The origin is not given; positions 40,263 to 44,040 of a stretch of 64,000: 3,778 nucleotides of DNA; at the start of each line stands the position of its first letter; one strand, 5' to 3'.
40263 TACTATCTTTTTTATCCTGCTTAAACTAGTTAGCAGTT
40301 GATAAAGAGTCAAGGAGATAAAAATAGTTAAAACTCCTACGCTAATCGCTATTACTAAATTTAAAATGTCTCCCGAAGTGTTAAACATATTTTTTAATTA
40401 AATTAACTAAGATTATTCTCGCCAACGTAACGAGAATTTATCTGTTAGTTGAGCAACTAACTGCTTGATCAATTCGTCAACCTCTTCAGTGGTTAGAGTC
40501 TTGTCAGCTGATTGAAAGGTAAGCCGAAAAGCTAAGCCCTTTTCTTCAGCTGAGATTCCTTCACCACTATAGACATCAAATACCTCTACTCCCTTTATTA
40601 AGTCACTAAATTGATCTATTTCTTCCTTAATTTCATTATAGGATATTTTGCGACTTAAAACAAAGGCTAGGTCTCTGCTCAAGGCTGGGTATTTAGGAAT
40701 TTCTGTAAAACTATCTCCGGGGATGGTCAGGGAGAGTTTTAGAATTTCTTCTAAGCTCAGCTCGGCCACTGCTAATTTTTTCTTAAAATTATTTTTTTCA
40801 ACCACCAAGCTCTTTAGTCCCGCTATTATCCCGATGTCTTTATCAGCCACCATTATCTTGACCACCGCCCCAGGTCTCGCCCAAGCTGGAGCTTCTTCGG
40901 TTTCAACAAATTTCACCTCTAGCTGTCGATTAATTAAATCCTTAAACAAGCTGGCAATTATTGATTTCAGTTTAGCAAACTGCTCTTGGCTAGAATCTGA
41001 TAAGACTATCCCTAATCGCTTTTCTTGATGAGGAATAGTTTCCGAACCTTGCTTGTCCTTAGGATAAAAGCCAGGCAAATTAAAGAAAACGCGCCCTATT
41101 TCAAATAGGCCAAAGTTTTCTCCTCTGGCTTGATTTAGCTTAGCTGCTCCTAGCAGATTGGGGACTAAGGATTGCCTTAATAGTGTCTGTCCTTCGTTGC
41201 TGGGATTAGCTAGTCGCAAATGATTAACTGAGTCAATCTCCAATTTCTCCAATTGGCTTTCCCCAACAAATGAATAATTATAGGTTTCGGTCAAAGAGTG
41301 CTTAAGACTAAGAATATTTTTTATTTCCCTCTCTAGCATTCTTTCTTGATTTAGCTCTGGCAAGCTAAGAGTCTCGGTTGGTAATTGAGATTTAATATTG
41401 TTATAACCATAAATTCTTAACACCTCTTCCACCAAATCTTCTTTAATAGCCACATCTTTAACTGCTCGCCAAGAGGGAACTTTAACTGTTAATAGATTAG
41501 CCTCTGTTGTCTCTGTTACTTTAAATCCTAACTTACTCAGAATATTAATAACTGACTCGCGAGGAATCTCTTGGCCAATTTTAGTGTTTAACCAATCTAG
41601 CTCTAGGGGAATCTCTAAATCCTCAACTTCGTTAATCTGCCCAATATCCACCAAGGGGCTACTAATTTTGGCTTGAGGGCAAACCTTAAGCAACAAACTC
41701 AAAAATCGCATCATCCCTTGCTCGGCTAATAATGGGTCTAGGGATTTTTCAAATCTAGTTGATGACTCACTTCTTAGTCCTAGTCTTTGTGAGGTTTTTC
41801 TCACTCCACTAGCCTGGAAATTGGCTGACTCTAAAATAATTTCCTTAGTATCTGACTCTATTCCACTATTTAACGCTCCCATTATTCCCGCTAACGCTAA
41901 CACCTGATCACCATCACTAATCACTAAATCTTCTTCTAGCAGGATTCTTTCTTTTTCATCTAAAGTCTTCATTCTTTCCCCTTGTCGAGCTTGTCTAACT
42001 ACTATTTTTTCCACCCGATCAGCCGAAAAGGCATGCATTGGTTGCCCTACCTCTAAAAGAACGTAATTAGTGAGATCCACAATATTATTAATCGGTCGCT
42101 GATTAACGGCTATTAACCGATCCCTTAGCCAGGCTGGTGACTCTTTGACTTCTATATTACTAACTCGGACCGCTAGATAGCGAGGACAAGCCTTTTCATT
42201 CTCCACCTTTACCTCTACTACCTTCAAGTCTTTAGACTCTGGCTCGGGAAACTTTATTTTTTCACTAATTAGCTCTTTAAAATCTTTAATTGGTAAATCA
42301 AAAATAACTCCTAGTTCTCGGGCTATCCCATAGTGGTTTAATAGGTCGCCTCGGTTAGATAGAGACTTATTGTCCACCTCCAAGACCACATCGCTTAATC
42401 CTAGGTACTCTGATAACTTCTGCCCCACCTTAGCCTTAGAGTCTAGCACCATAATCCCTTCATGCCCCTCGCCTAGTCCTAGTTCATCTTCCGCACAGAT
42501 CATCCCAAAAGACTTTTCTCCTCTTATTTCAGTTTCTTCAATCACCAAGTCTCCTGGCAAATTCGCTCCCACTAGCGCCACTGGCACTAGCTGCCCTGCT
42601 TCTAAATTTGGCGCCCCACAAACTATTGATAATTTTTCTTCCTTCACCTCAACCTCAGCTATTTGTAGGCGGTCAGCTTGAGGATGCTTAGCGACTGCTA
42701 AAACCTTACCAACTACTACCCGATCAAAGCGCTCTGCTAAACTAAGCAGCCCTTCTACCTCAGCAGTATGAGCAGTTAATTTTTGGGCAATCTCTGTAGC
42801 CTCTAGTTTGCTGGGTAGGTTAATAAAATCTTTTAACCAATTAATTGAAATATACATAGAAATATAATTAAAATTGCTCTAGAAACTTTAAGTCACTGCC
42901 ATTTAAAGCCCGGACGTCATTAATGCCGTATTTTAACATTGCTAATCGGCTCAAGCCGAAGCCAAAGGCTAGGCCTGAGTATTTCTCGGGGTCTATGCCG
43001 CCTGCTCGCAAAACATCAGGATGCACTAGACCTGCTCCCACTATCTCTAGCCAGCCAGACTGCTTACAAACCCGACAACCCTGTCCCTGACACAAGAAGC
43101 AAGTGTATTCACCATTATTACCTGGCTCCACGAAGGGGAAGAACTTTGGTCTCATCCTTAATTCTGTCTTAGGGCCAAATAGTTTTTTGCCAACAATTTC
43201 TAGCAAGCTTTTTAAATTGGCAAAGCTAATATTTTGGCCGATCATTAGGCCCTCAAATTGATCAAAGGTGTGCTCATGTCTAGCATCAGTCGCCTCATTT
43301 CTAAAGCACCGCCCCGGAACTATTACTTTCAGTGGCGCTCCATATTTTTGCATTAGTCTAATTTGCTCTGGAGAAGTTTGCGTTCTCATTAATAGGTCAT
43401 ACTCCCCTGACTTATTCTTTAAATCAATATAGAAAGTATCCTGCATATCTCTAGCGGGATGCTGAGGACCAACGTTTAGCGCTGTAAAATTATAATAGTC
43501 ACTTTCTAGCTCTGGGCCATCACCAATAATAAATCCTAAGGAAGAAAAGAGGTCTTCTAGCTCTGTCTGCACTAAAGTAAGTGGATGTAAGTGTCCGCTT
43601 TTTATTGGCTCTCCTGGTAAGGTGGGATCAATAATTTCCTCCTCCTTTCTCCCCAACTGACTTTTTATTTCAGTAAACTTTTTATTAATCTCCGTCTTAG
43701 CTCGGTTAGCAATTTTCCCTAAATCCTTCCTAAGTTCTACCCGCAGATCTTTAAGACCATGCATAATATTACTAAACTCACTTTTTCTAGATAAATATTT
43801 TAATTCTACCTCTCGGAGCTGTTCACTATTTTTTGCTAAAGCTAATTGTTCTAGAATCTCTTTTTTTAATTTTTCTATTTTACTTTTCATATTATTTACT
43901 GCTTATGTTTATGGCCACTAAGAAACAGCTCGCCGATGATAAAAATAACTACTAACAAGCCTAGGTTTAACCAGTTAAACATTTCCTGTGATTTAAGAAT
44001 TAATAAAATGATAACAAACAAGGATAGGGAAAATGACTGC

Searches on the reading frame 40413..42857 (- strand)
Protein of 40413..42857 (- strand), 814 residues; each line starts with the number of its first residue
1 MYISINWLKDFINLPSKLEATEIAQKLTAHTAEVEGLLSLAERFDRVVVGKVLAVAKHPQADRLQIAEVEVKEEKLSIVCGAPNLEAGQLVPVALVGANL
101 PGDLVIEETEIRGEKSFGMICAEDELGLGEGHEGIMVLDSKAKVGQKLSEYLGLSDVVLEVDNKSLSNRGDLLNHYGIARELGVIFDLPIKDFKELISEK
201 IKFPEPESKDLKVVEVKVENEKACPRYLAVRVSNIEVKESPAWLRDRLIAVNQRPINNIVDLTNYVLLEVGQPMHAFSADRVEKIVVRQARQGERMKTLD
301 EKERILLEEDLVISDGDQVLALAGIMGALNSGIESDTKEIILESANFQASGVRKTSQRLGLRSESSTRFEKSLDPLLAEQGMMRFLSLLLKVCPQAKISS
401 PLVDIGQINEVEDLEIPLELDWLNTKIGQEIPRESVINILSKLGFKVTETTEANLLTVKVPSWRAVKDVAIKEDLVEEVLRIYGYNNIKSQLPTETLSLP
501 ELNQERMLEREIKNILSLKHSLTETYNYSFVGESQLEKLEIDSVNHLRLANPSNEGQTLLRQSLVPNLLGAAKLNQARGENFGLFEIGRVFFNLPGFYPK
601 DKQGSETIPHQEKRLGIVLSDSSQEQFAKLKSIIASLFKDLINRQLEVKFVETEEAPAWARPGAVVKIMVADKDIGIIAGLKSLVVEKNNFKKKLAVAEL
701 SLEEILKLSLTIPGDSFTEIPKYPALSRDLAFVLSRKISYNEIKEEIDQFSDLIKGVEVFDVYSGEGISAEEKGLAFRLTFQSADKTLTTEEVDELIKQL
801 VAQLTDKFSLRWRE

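Call 34: search_protein_families(library=pfam, proteins=[window:40413-42857:-], max_evalue=0.00001)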
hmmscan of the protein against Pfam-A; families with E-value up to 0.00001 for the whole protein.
window:40413-42857:- (814 aa): 5 families
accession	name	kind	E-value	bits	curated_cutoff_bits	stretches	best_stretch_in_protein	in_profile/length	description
PF03483.22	B3_4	-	3e-61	206.5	29.3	1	223-393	1-173/174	B3/4 domain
PF17759.6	tRNA_synthFbeta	-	1.7e-34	119.6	22.4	1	488-702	1-214/214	Phenylalanyl tRNA synthetase beta chain CLM domain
PF03147.19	FDX-ACB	-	3.2e-26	92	31.1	1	721-813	1-94/94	Ferredoxin-fold anticodon binding domain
PF03484.21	B5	-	2.9e-20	72.6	28.6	1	416-485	1-67/67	tRNA synthetase B5 domain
PF01588.26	tRNA_bind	-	4e-17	62.5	27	1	47-147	1-96/96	Putative tRNA binding domain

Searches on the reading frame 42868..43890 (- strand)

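Call 34: search_protein_families(library=pfam, proteins=[window:42868-43890:-], max_evalue=0.00001)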
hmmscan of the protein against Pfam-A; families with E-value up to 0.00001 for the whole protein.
window:42868-43890:- (340 aa): 2 families
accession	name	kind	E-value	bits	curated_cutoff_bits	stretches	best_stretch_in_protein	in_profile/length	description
PF01409.25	tRNA-synt_2d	-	1.3e-88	297.1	19.8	1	87-340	2-246/246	tRNA synthetases class II core domain (F)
PF02912.23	Phe_tRNA-synt_N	-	1.1e-13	51.3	22.3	1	20-85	1-66/69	Aminoacyl tRNA synthetase class II, N-terminal domain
